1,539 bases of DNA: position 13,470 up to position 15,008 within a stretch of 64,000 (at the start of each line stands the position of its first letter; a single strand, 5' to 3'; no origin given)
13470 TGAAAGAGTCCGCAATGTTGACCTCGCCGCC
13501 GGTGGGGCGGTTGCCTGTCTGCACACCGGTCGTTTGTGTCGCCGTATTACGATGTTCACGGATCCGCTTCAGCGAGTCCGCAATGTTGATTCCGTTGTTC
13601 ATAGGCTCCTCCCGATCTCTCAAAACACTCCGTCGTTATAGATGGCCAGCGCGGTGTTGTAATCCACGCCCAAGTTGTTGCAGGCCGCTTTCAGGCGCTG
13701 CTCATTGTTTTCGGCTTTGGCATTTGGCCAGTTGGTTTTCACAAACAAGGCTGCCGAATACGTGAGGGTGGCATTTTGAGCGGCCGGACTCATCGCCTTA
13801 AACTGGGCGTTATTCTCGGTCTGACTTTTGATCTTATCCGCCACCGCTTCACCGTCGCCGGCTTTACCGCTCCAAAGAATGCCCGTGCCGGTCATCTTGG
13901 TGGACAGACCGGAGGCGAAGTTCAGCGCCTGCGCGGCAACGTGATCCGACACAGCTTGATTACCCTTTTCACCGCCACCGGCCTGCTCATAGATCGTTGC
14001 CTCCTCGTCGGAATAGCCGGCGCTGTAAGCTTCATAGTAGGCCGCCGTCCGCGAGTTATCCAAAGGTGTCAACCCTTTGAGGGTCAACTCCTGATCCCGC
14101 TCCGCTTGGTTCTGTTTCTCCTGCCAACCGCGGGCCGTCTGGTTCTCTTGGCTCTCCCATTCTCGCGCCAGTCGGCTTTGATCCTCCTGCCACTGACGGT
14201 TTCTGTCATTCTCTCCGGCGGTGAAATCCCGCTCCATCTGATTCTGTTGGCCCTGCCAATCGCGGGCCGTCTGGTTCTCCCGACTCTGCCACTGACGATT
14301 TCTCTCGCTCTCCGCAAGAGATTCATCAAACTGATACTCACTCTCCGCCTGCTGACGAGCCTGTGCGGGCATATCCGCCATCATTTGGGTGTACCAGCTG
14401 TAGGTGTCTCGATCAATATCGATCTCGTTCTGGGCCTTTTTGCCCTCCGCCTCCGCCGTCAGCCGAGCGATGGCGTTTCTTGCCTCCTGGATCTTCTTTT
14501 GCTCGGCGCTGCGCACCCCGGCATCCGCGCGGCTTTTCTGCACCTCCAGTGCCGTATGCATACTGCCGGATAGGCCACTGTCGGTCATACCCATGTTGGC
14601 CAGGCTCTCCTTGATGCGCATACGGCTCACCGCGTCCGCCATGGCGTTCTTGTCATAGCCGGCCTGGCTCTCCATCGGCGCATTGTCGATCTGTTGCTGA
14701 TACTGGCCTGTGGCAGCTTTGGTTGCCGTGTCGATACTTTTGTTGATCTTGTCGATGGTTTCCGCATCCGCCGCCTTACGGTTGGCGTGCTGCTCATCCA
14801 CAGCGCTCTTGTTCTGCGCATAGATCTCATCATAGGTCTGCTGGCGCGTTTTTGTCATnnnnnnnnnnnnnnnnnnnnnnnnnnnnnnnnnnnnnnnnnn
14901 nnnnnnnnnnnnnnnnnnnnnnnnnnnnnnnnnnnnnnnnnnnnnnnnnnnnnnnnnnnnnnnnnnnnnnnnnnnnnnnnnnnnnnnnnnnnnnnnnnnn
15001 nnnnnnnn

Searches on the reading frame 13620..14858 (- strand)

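Call 24: search_protein_families(library=ncbifam, proteins=[window:13620-14858:-], max_evalue=0.01)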
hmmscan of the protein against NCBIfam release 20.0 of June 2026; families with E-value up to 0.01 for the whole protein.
window:13620-14858:- (412 aa): 0 families

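Call 25: search_protein_families(library=pfam, proteins=[window:13620-14858:-], max_evalue=0.01)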
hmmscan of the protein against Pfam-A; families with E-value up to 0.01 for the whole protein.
window:13620-14858:- (412 aa): 0 families

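Call 28: search_protein_families(library=phrogs, proteins=[window:13620-14858:-], max_evalue=0.001)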
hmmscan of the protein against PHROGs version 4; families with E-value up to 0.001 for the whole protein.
window:13620-14858:- (412 aa): 1 family
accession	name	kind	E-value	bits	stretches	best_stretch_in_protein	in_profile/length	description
phrog_34374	-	tail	7.2e-06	26.5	1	167-317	105-255/310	pilot protein for DNA ejection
